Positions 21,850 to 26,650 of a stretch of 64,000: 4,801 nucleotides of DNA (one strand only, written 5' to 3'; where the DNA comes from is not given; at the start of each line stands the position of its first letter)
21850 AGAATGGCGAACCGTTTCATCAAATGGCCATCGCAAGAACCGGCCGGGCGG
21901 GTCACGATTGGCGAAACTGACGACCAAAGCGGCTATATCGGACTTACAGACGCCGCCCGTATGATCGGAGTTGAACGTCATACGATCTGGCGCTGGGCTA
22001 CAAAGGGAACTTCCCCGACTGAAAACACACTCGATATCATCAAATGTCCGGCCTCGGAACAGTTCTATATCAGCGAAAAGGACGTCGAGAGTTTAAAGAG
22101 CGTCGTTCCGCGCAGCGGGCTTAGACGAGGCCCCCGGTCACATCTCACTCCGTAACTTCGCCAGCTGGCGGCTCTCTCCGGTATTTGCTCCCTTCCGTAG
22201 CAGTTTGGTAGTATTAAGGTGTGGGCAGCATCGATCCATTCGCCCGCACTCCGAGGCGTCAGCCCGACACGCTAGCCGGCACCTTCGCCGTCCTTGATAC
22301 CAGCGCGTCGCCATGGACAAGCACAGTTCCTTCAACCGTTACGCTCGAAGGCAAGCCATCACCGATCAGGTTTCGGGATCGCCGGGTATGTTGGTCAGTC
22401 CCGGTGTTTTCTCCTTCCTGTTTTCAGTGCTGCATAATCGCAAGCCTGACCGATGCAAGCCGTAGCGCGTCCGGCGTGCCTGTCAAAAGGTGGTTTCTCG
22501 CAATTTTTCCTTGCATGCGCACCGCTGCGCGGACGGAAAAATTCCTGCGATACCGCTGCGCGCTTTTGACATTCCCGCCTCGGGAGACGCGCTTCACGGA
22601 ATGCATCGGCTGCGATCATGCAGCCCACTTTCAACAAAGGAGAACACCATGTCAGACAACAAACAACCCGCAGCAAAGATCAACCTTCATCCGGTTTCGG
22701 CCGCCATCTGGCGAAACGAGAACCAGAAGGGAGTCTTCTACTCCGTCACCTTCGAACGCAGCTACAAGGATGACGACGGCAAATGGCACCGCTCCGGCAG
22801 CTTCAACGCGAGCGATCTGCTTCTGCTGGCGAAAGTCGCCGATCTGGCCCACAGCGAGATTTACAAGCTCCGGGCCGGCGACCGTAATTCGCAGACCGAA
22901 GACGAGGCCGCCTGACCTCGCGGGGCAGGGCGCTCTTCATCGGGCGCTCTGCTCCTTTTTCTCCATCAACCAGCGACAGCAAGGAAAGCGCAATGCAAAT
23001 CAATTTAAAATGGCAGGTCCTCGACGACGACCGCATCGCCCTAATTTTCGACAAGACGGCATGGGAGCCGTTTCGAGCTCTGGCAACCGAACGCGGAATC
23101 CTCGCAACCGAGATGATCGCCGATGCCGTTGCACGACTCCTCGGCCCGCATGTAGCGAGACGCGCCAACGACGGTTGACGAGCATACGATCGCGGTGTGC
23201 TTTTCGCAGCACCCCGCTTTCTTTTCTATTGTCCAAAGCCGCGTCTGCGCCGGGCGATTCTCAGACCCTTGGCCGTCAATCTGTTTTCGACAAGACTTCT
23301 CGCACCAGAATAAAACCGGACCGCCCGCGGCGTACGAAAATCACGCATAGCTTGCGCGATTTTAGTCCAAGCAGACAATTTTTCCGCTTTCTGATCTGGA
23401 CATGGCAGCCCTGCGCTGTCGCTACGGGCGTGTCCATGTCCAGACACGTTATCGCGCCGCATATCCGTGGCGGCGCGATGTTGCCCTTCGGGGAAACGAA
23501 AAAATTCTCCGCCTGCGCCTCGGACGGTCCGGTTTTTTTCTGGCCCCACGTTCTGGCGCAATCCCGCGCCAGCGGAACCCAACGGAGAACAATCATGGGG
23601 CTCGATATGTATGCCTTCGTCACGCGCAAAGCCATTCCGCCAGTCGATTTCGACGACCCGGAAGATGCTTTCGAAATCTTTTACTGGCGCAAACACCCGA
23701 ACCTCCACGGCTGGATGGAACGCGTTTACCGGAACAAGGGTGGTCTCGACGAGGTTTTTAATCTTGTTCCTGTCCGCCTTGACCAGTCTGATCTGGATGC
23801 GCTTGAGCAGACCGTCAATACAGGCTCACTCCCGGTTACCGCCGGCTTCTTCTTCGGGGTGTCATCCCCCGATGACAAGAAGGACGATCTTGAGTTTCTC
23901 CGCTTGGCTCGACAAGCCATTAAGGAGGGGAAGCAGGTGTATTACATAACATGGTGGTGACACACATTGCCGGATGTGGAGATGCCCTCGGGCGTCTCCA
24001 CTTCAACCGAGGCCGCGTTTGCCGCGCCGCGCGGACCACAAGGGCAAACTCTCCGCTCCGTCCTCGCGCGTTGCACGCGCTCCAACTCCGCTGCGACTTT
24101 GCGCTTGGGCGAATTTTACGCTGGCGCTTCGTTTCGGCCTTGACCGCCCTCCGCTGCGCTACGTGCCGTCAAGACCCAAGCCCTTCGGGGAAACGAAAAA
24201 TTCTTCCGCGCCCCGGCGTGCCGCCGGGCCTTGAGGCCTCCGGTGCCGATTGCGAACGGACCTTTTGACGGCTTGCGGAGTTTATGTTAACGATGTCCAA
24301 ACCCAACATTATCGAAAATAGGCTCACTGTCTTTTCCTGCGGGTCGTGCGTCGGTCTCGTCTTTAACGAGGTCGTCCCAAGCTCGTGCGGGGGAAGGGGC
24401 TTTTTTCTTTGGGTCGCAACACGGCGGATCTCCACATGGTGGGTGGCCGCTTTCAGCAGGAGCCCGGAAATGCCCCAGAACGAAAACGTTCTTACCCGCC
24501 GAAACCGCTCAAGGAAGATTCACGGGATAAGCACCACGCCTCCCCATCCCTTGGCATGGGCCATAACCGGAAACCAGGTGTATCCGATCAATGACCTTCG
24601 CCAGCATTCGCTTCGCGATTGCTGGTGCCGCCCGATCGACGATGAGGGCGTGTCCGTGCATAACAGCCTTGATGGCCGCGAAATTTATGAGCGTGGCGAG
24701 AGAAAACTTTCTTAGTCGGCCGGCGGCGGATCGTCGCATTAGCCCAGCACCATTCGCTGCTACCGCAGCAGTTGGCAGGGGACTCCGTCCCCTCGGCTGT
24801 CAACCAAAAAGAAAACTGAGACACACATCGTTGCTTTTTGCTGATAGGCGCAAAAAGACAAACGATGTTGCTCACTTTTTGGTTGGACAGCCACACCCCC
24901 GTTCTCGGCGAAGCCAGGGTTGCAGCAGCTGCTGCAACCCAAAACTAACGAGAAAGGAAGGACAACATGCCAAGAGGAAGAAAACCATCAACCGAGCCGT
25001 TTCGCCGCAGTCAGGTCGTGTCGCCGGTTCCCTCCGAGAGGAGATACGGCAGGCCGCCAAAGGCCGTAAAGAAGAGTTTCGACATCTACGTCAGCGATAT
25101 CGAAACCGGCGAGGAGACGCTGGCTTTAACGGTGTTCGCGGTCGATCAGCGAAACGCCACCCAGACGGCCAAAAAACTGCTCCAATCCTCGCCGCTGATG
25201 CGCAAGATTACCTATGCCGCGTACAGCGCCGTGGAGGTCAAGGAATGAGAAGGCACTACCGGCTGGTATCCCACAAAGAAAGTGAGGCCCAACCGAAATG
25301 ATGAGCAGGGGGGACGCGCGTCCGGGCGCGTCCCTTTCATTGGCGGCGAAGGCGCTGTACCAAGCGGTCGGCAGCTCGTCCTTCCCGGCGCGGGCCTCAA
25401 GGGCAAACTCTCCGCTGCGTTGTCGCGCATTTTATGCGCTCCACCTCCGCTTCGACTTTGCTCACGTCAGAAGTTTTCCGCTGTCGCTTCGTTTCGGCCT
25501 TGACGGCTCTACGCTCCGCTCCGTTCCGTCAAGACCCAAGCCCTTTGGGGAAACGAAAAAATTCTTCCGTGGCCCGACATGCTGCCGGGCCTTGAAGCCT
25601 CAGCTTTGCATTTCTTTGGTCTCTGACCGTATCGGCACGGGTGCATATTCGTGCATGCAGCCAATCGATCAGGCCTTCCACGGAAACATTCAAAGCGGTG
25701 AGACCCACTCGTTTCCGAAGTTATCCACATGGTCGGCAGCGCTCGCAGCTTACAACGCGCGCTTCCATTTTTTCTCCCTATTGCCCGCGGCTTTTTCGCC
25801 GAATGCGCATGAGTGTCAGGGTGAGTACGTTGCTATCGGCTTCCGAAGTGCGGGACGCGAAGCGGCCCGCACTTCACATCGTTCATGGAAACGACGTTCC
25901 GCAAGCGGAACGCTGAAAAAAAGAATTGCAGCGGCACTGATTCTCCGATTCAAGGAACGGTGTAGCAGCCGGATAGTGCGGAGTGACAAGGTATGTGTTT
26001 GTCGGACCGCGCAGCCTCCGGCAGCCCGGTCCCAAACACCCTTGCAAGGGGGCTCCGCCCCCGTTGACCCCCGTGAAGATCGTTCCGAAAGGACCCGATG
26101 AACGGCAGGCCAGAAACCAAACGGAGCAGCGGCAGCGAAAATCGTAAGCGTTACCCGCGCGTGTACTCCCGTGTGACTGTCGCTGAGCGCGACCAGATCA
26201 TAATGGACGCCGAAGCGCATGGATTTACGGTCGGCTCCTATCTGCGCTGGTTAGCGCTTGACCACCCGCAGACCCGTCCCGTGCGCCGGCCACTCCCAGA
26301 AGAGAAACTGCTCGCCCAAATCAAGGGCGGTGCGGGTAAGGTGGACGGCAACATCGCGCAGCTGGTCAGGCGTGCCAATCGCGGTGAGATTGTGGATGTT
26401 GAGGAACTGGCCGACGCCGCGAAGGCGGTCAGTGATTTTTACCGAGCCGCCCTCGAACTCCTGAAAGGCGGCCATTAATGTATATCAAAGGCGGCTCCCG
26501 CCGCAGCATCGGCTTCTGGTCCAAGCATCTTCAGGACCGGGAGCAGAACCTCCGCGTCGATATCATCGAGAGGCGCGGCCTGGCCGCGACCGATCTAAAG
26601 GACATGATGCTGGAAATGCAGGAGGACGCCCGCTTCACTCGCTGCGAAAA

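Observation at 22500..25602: Leading-region-like block: five small + strand ORFs, each preceded by long imperfect or branched hairpins (candidate ssDNA promoters)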

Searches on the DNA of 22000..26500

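Call 8: search_rna_families(source=window, start=22000, end=26500, threshold=evalue, max_evalue=1, show_alignments=6)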
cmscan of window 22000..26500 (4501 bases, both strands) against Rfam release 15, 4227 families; matches with E-value up to 1: 1.
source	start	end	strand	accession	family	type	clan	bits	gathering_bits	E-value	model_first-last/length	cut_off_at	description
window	24746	24804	-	RF00622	CPEB3_ribozyme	Gene; ribozyme;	-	16.8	35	0.9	1-78/78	no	Mammalian CPEB3 ribozyme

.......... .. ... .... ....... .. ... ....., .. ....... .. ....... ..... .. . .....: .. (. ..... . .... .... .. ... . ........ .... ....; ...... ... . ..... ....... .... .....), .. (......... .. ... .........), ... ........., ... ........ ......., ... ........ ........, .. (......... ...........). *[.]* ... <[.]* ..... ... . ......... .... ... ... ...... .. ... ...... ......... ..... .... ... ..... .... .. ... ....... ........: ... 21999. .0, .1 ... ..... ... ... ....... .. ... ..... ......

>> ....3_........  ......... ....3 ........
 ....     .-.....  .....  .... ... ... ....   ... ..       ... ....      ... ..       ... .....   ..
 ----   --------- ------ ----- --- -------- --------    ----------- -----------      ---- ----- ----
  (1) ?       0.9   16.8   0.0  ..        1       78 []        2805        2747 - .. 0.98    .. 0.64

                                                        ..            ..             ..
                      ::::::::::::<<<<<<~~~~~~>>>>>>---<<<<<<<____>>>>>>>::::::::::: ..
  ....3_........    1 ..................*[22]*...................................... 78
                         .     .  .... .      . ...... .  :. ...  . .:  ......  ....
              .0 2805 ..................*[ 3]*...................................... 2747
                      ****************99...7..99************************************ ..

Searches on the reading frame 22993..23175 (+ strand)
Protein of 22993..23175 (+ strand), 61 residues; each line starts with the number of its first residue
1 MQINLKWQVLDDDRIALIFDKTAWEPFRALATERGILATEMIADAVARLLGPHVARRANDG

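Call 9: search_protein_families(library=pfam, proteins=[window:22993-23175:+], max_evalue=0.01)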
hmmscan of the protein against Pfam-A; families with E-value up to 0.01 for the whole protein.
window:22993-23175:+ (61 aa): 0 families

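Call 48: search_protein_families(library=ncbifam, proteins=[window:22993-23175:+], max_evalue=0.01)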
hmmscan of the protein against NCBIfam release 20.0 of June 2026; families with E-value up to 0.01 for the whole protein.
window:22993-23175:+ (61 aa): 0 families

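Call 67: search_protein_families(library=phrogs, proteins=[window:22993-23175:+], max_evalue=0.01)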
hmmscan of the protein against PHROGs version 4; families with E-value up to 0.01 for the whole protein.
window:22993-23175:+ (61 aa): 0 families

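Call 68: search_protein_families(library=padloc, proteins=[window:22993-23175:+], max_evalue=0.01)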
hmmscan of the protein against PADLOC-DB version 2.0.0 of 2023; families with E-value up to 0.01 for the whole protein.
window:22993-23175:+ (61 aa): 0 families

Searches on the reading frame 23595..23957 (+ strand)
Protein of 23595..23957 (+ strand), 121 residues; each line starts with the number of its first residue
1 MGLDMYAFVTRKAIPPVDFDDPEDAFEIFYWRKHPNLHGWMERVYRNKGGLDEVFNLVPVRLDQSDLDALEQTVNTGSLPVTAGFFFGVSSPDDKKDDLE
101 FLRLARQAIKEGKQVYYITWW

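Call 9: search_protein_families(library=pfam, proteins=[window:23595-23957:+], max_evalue=0.01)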
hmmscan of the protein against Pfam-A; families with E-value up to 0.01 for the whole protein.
window:23595-23957:+ (121 aa): 0 families

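Call 48: search_protein_families(library=ncbifam, proteins=[window:23595-23957:+], max_evalue=0.01)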
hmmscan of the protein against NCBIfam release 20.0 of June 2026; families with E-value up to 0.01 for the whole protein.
window:23595-23957:+ (121 aa): 0 families

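Call 67: search_protein_families(library=phrogs, proteins=[window:23595-23957:+], max_evalue=0.01)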
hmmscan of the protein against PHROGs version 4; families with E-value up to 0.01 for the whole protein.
window:23595-23957:+ (121 aa): 1 family
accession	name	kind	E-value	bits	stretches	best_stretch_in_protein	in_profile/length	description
phrog_7971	-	unknown function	0.00029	22.1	1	1-95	1-92/124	-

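Call 68: search_protein_families(library=padloc, proteins=[window:23595-23957:+], max_evalue=0.01)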
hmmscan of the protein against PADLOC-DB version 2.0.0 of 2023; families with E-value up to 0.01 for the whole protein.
window:23595-23957:+ (121 aa): 0 families

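Call 89: find_homologous_proteins(query=window:23595-23957:+, max_evalue=0.001)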
Query window:23595-23957:+ (121 aa): 5183 proteins with E <= 0.001 among 5197 candidates; the best 120 are listed.
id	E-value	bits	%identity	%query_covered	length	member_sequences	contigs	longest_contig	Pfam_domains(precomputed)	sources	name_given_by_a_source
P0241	1.5e-78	279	100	100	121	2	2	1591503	-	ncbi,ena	-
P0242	9.9e-58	212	75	100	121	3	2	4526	-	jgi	-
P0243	4.1e-51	190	69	100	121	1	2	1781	-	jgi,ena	jgi:hypothetical protein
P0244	8.1e-51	189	66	100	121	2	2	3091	-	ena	-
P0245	1.8e-50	188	65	100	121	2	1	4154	-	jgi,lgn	jgi:hypothetical protein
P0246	9.3e-50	186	67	100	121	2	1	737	-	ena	-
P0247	1.4e-48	182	65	100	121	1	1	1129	-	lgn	-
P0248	2.0e-48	181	67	100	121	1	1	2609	-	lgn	-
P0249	2.8e-48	181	64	100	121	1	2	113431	-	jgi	-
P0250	3.2e-48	181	64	100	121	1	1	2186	-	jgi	-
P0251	5.3e-48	180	64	100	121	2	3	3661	-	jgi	jgi:hypothetical protein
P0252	7.4e-48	180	64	100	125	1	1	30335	-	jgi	jgi:hypothetical protein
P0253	9.9e-48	179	63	100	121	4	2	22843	-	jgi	jgi:hypothetical protein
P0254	1.1e-47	179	64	100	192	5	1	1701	-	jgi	-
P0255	1.4e-47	179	64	100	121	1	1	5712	-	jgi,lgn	jgi:hypothetical protein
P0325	1.4e-42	163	59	100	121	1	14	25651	-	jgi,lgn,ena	jgi:hypothetical protein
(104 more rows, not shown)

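Call 92: search_solved_structures(query=A8, max_evalue=10)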
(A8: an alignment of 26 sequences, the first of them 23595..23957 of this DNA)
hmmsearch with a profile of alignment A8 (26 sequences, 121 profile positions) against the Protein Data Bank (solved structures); distinct sequences matched with E-value up to 10: 9.
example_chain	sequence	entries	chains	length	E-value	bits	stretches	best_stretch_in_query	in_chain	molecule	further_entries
4ri1_A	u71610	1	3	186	0.028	17.7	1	9-45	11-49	UDP-4-amino-4,6-dideoxy-N-acetyl-beta-L-altrosamine N-acetyltransferase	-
11aa_7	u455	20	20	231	0.27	14.5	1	51-112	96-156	Nucleolar protein 16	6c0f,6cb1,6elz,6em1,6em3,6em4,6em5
6duj_A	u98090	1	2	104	0.29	14.4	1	32-106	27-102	Cytochrome c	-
5dfs_A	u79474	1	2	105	0.44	13.8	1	32-106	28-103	Cytochrome c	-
3zoo_A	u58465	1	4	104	0.53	13.6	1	32-106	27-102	CYTOCHROME C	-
5exq_A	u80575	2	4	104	1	12.7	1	32-106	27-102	Cytochrome c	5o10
2n3y_A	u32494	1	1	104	1.2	12.4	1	32-106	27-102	Cytochrome c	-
1j3s_A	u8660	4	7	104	1.3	12.3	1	32-106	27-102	Cytochrome c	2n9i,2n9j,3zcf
5ty3_A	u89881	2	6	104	1.3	12.3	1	32-106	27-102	Cytochrome c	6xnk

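Call 93: find_encoding_contigs(protein=P0325, flank=5000, max_places=8)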
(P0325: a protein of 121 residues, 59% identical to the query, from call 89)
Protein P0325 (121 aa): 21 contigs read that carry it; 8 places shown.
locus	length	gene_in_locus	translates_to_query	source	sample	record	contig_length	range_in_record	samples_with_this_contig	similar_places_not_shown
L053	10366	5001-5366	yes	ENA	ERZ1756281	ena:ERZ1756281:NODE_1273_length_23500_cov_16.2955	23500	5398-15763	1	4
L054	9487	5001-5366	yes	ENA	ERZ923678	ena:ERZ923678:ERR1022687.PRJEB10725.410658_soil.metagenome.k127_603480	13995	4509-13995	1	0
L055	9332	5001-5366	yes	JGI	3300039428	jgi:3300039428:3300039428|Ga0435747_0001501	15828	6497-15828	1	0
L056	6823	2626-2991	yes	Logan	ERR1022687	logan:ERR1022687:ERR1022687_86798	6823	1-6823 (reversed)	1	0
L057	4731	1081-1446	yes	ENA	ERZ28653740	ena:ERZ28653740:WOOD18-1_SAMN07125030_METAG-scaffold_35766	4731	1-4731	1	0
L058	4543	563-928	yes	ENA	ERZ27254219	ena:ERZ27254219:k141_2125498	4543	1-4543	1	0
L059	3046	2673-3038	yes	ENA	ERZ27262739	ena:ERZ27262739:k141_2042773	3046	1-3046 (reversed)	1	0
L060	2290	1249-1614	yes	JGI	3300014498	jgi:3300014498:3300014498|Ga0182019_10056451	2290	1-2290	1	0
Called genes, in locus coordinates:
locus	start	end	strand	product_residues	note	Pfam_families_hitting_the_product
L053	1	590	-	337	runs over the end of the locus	PF04796:RepA_C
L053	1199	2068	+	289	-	-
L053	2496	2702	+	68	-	-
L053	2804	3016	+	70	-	-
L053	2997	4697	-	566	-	PF02534:T4SS-DNA_transf, PF10412:TrwB_AAD_bind, PF12696:TraG-D_C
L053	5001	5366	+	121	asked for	-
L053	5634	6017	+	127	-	PF21983:NikA-like, PF05713:MobC (weak)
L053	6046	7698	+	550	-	PF03432:Relaxase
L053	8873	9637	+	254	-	PF10263:SprT-like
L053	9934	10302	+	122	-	PF21781:DUF6876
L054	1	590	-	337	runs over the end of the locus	PF04796:RepA_C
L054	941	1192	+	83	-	-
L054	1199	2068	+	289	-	-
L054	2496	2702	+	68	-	-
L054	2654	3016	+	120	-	-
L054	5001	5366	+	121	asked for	-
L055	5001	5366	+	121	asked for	-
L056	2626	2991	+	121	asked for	-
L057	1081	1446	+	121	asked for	-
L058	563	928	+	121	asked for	-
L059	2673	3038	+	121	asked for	-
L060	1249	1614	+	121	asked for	-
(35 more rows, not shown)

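Call 96: predict_structure(alignment_id=A8)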
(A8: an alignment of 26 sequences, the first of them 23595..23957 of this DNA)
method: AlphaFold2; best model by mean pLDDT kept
length: 121 residues; sequences in the alignment: 26
mean_pLDDT: 92.0   pTM: 0.85
mean pLDDT of the five models: 92.0, 90.9, 90.5, 89.3, 88.8
residues with pLDDT >= 90: 94; 70-90: 21; 50-70: 6; < 50: 0
segments of 3 or more residues with pLDDT < 50: none
pLDDT, mean of each block of 10 residues (from residue 1): 89 96 96 92 96 90 97 93 72 91 98 96 77
secondary structure, 60 per line:
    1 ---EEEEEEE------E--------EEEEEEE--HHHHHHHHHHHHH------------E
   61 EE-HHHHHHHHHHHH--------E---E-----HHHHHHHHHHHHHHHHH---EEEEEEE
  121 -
elements in order: E4-10 E26-32 H35-47 E60-62 H64-75 H94-110 E114-120

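Call 101: fold_search(model_id=the predicted structure, library=pdb)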
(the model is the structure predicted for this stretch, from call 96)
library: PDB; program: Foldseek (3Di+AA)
matches with E <= 10: 156; with E <= 0.001: 0
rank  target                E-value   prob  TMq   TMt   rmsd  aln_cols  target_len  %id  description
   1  5jo2_B                2.2e-01  0.05  0.16  0.09  16.6       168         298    8  Crystal structure of abscisic acid-bound abscisic acid receptor PYL3 in complex with type 2C protein phosphatase HAB1 (released 2016-09-07)
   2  3nwv_A                4.4e-01  0.13  0.16  0.18   6.3        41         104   22  Human cytochrome c G41S (released 2011-03-09)
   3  5exq_A                4.4e-01  0.13  0.16  0.18   6.3        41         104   22  Human cytochrome c Y48H (released 2016-11-30)
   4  9h0h_B                4.4e-01  0.04  0.18  0.09  16.6       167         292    8  X-RAY CRYSTAL STRUCTURE OF THE CsPYL1-OPABACTIN-HAB1 TERNARY COMPLEX (released 2025-08-20)
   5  7mwn_B                6.1e-01  0.03  0.17  0.09  16.4       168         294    8  An engineered PYL2-based WIN 55,212-2 synthetic cannabinoid sensor with a stabilized HAB1 variant (released 2022-06-01)
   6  5c0z_A                6.5e-01  0.11  0.16  0.18   6.3        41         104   22  The structure of oxidized rat cytochrome c at 1.13 angstroms resolution (released 2016-09-21)
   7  8ay9_B                6.5e-01  0.04  0.18  0.09  16.4       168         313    8  X-RAY CRYSTAL STRUCTURE OF THE CsPYL1(V112L, T135L,F137I, T153I, V168A)-ABA-HAB1 TERNARY COMPLEX (released 2023-03-22)
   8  4ds8_B                7.0e-01  0.03  0.17  0.09  16.6       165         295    7  Complex structure of abscisic acid receptor PYL3-(+)-ABA-HAB1 in the presence of Mn2+ (released 2012-06-06)
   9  5jo1_B                7.0e-01  0.03  0.17  0.09  16.3       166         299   10  Crystal structure of phaseic acid-bound abscisic acid receptor PYL3 in complex with type 2C protein phosphatase HAB1 (released 2016-09-07)
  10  3zoo_A                8.4e-01  0.10  0.16  0.18   6.3        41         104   22  Structure of the Y46F mutant of human cytochrome c (released 2013-10-23)
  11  3rt0_A                9.0e-01  0.03  0.17  0.09  16.8       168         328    7  Crystal structure of PYL10-HAB1 complex in the absence of abscisic acid (ABA) (released 2011-06-22)
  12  3zvu_B                9.6e-01  0.03  0.18  0.09  16.2       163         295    8  Structure of the PYR1 His60Pro mutant in complex with the HAB1 phosphatase and Abscisic acid (released 2012-06-13)
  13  3rt0_B                9.6e-01  0.02  0.17  0.09  16.6       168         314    8  Crystal structure of PYL10-HAB1 complex in the absence of abscisic acid (ABA) (released 2011-06-22)
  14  4nfg_B                1.0e+00  0.09  0.16  0.18   6.2        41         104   20  K13R mutant of horse cytochrome c and yeast cytochrome c peroxidase complex (released 2014-09-24)
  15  3ujk                  1.0e+00  0.03  0.18  0.09  16.2       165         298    8  Crystal structure of protein phosphatase ABI2 (released 2012-02-15)
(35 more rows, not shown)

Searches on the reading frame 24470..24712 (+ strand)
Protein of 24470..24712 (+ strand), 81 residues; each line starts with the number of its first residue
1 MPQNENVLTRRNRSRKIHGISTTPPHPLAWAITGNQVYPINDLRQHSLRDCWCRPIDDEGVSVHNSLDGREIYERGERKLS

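Call 48: search_protein_families(library=ncbifam, proteins=[window:24470-24712:+], max_evalue=0.01)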
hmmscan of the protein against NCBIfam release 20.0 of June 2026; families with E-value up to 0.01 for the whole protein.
window:24470-24712:+ (81 aa): 0 families

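Call 67: search_protein_families(library=phrogs, proteins=[window:24470-24712:+], max_evalue=0.01)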
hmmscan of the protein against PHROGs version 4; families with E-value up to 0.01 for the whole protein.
window:24470-24712:+ (81 aa): 1 family
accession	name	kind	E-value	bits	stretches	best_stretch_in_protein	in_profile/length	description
phrog_2864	-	unknown function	7e-11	42.7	1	36-78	13-65/66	-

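Call 68: search_protein_families(library=padloc, proteins=[window:24470-24712:+], max_evalue=0.01)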
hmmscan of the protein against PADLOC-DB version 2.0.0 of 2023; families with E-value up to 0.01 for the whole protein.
window:24470-24712:+ (81 aa): 0 families

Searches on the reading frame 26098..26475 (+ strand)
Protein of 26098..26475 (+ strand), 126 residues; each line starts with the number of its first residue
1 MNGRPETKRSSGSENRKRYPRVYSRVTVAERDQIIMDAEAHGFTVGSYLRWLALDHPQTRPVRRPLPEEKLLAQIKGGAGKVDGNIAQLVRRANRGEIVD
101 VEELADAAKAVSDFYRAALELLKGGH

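Call 9: search_protein_families(library=pfam, proteins=[window:26098-26475:+], max_evalue=0.01)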
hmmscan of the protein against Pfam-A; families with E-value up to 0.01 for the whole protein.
window:26098-26475:+ (126 aa): 1 family
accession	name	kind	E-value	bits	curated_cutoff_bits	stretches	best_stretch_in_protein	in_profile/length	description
PF21983.2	NikA-like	-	5e-09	36.6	27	1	16-92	1-71/72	Mobilization protein NikA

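Call 48: search_protein_families(library=ncbifam, proteins=[window:26098-26475:+], max_evalue=0.01)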
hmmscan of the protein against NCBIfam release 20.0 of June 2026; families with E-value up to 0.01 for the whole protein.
window:26098-26475:+ (126 aa): 2 families
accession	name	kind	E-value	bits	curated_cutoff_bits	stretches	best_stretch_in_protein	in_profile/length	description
NF041264.1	MobA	equivalog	0.00034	21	80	1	16-56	1-41/91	plasmid mobilization protein MobA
NF041418.1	MbpA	equivalog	0.0021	17.9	90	1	22-68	5-48/93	mobilization protein MbpA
